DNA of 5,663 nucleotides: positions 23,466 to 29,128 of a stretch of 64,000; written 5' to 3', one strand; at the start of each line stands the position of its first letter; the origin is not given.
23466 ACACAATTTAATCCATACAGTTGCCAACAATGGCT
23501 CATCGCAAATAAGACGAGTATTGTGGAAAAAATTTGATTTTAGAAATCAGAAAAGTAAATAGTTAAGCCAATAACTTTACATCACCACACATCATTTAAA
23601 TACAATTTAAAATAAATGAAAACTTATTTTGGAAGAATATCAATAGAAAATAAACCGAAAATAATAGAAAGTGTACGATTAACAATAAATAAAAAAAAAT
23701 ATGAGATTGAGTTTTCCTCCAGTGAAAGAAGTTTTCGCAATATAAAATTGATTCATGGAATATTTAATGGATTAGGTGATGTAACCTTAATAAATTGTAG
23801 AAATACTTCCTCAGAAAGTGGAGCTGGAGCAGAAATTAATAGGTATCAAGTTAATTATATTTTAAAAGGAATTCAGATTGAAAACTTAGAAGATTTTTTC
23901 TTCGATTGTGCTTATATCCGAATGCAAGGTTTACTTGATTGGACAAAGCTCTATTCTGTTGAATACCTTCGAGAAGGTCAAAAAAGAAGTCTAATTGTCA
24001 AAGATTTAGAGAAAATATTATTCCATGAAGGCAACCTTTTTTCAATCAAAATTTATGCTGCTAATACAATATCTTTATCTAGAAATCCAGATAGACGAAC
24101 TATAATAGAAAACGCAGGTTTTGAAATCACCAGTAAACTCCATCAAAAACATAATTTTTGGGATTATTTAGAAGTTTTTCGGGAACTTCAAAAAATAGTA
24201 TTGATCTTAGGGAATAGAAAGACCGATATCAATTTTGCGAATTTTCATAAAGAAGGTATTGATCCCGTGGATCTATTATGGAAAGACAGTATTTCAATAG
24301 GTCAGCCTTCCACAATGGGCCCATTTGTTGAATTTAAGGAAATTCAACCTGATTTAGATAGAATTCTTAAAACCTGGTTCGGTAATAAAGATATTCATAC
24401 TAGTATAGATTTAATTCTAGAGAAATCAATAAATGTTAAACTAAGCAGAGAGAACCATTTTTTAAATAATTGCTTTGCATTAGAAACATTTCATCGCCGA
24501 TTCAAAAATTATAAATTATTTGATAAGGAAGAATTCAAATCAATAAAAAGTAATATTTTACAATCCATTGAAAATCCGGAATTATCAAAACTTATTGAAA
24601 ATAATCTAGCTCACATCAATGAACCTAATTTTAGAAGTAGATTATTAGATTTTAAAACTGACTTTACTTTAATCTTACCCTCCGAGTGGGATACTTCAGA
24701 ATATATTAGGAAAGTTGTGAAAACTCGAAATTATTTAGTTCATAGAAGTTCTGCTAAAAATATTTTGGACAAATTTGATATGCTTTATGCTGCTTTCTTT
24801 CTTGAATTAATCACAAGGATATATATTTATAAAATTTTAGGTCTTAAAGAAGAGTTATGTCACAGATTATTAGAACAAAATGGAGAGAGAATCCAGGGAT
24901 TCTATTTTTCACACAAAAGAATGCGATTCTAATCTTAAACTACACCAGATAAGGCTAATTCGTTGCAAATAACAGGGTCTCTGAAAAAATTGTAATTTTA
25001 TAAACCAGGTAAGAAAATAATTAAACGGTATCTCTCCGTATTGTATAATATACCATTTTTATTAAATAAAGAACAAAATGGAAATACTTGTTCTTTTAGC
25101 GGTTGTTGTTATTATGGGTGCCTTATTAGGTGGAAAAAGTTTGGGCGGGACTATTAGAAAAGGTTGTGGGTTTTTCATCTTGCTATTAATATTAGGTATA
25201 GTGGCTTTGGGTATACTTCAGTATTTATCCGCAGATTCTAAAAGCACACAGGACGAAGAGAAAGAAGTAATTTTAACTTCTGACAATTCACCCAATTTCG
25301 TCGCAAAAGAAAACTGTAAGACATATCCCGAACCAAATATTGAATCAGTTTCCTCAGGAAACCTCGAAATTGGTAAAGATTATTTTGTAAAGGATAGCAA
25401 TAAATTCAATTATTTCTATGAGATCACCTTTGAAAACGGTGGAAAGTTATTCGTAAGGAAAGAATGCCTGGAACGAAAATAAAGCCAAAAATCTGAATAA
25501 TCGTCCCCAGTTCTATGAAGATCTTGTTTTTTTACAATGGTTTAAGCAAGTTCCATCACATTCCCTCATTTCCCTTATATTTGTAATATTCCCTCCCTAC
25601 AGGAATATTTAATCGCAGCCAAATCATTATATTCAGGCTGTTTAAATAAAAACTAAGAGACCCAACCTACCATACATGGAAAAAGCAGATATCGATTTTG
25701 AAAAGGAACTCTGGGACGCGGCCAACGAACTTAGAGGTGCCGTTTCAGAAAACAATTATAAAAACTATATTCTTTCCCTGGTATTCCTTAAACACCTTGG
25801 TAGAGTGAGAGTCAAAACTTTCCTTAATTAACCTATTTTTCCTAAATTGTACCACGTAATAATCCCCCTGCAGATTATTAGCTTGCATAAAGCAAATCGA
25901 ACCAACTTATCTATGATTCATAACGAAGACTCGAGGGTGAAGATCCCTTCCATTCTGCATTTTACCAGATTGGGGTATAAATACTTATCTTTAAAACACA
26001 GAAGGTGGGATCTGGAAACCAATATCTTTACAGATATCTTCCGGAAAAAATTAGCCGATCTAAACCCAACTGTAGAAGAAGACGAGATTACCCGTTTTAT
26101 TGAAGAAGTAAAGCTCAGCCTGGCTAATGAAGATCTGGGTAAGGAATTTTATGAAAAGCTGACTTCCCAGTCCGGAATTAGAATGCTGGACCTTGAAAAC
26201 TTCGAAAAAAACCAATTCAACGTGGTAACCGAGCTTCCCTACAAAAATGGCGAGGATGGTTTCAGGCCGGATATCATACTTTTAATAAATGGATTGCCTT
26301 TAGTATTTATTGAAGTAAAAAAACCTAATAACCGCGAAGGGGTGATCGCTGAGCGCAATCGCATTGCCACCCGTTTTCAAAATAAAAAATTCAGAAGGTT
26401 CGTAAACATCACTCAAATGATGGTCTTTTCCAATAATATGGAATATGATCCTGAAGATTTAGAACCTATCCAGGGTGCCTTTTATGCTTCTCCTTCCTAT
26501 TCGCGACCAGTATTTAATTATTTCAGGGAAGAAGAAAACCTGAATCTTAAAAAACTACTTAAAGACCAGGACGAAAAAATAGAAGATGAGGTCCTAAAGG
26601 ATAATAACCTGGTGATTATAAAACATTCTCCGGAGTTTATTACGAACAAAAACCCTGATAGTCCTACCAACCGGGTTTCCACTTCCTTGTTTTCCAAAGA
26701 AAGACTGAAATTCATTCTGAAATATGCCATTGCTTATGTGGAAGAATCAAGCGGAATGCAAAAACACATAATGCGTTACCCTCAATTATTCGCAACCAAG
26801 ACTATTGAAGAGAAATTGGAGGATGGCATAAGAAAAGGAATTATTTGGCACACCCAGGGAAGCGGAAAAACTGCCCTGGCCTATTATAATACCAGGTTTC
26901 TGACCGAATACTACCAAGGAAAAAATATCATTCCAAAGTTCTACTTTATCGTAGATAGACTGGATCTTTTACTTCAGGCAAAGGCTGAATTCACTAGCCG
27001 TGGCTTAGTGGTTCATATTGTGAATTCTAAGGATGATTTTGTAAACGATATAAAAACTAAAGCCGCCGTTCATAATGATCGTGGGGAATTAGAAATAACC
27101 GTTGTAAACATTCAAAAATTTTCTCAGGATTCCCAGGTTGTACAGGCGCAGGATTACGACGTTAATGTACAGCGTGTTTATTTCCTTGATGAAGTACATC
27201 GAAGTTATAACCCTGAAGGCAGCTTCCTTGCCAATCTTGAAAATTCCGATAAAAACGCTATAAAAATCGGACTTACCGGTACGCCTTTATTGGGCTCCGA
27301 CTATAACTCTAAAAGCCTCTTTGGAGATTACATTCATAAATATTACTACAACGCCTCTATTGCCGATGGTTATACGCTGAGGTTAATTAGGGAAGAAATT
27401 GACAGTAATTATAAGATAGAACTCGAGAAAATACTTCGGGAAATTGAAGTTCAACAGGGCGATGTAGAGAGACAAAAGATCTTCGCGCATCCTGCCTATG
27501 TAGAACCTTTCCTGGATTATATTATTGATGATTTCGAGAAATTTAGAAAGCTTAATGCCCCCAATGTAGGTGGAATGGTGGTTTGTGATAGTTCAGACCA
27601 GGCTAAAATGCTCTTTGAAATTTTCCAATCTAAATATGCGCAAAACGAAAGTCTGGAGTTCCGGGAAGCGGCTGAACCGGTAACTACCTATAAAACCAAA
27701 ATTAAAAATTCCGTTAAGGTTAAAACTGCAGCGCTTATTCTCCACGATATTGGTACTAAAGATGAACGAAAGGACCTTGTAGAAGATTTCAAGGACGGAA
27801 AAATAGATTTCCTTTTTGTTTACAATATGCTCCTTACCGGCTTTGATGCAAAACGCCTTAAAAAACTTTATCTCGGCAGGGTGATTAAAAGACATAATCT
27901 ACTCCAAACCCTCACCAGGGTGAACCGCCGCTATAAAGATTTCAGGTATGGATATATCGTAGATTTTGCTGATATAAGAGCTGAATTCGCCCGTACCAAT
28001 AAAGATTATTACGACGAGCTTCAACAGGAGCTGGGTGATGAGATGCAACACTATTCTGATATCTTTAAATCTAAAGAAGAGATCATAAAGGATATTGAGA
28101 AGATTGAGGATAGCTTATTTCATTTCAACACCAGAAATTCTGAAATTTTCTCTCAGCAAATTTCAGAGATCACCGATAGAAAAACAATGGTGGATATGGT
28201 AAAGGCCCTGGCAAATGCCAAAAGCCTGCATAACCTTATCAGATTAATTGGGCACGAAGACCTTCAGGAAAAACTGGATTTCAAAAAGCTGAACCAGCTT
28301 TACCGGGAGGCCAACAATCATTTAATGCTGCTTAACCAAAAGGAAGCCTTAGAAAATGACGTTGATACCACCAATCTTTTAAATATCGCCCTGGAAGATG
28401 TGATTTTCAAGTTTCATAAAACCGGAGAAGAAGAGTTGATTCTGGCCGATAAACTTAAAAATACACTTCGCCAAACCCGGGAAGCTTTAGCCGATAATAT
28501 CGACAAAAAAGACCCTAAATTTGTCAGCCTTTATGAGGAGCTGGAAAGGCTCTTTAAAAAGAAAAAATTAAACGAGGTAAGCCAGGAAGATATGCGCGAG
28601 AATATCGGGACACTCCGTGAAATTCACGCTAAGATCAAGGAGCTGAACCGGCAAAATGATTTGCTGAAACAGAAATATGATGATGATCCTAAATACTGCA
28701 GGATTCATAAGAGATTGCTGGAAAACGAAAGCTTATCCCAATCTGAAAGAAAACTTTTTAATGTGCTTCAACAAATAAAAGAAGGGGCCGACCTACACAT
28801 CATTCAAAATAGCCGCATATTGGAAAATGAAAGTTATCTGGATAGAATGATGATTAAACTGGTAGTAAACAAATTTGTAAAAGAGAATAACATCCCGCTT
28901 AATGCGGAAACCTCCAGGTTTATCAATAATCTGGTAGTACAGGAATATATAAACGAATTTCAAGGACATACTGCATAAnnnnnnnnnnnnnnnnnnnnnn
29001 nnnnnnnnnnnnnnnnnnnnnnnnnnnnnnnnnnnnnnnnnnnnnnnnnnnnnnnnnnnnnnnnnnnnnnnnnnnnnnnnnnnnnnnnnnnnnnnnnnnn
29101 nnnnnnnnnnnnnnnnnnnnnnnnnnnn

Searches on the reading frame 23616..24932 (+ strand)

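Call 37: search_protein_families(library=pfam, proteins=[window:23616-24932:+], max_evalue=0.0001)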
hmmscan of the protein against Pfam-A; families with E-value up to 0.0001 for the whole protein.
window:23616-24932:+ (438 aa): 2 families
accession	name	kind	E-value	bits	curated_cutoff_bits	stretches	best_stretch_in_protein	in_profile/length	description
PF18739.6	HEPN_Apea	-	6.5e-20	72.4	24.4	1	288-413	6-135/136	Apea-like HEPN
PF18862.6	ApeA_NTD1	-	1.3e-18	67.9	25.5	1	6-254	4-271/271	ApeA N-terminal domain 1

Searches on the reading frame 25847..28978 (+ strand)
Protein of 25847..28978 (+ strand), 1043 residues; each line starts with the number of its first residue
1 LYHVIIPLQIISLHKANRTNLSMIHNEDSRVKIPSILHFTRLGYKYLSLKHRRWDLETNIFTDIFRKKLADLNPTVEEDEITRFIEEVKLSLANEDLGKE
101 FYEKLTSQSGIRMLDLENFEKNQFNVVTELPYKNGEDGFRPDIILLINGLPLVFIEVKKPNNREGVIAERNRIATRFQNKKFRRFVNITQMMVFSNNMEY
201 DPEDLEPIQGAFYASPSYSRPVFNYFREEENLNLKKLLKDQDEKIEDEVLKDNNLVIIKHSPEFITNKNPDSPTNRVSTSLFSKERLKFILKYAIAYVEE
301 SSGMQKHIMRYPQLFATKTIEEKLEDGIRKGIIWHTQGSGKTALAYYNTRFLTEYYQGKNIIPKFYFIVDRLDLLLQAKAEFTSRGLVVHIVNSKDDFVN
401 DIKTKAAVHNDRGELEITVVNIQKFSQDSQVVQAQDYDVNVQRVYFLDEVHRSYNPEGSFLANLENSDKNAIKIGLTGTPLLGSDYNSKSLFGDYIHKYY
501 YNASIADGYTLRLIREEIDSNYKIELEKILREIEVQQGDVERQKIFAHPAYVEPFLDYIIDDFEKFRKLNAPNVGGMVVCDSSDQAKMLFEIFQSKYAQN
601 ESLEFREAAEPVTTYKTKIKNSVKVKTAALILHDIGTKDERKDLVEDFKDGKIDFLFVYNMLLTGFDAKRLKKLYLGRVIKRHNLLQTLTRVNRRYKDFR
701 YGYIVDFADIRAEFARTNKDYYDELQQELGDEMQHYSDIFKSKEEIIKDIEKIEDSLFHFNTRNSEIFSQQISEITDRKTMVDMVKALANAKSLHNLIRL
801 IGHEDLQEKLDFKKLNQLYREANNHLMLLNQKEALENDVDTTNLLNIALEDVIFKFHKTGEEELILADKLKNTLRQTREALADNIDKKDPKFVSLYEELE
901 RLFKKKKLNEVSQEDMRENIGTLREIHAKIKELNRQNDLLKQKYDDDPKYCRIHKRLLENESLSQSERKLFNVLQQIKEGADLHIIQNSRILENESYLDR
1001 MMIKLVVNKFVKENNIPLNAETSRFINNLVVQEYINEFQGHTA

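Call 37: search_protein_families(library=pfam, proteins=[window:25847-28978:+], max_evalue=0.0001)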
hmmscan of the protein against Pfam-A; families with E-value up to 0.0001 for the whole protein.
window:25847-28978:+ (1043 aa): 4 families
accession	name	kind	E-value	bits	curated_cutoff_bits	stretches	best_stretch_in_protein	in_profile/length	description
PF18766.7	SWI2_SNF2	-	4.8e-37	128.2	26.7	1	313-537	2-212/221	SWI2/SNF2 ATPase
PF04313.20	HSDR_N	-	3e-25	89.7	25.1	1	26-200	3-187/198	Type I restriction enzyme R protein N terminus (HSDR_N)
PF04851.21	ResIII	-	1.1e-23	84.4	22.5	1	308-480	3-162/164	Type III restriction enzyme, res subunit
PF22679.2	T1R_D3-like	-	7.1e-17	62.7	27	1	601-708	55-157/158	Type I restriction enzyme subunit R domain 3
